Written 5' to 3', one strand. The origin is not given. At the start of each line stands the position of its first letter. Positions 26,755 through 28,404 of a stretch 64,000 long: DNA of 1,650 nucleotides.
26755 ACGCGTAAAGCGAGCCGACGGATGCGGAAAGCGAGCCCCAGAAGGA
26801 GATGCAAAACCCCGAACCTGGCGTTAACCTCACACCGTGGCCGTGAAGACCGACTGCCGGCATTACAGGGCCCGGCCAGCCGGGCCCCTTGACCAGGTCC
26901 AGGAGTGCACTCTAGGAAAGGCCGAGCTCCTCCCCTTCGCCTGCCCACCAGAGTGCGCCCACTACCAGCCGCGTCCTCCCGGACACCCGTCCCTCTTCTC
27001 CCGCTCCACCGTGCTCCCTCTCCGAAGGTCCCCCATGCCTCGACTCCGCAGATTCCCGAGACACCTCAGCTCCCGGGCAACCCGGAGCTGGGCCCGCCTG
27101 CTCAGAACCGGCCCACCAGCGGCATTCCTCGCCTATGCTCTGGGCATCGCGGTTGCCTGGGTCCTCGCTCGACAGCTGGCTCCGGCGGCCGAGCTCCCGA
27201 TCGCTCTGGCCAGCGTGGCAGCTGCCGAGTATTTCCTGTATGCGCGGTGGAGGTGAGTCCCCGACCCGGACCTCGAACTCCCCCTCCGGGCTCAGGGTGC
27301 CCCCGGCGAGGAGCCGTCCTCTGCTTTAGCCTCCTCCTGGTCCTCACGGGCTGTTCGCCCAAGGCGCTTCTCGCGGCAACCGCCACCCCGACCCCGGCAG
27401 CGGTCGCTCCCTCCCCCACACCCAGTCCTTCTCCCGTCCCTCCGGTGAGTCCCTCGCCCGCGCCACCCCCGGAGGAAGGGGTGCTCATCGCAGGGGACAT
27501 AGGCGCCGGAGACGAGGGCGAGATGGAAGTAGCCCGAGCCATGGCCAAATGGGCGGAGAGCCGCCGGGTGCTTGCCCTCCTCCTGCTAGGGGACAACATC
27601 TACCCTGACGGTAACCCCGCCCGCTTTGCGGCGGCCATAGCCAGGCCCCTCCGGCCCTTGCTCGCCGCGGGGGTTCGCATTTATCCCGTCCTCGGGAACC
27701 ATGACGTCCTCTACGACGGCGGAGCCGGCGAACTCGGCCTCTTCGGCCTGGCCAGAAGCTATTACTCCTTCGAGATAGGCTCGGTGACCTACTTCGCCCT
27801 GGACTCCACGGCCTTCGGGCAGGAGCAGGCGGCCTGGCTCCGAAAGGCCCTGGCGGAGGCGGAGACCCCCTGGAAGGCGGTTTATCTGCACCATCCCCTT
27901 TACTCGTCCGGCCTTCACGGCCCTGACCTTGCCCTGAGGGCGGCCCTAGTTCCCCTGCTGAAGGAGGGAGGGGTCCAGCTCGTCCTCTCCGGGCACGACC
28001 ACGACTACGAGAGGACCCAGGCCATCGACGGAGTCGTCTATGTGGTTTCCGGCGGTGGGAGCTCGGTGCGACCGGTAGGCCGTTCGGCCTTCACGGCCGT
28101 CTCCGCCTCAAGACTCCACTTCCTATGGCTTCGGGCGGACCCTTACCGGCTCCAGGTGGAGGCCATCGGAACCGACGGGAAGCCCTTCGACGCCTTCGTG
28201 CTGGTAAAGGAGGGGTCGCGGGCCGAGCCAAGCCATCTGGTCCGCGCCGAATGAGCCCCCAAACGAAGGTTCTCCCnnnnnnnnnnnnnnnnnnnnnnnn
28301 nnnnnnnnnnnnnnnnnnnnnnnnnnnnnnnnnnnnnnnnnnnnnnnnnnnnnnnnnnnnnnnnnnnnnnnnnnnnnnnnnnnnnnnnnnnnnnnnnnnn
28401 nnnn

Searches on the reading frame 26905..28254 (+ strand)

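Call 50: search_protein_families(library=pfam, proteins=[window:26905-28254:+])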
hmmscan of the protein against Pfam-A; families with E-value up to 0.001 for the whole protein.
window:26905-28254:+ (449 aa): 1 family
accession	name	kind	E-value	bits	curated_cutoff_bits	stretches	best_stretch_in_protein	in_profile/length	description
PF00149.33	Metallophos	-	5.4e-17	63.3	21.5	1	193-368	3-191/191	Calcineurin-like phosphoesterase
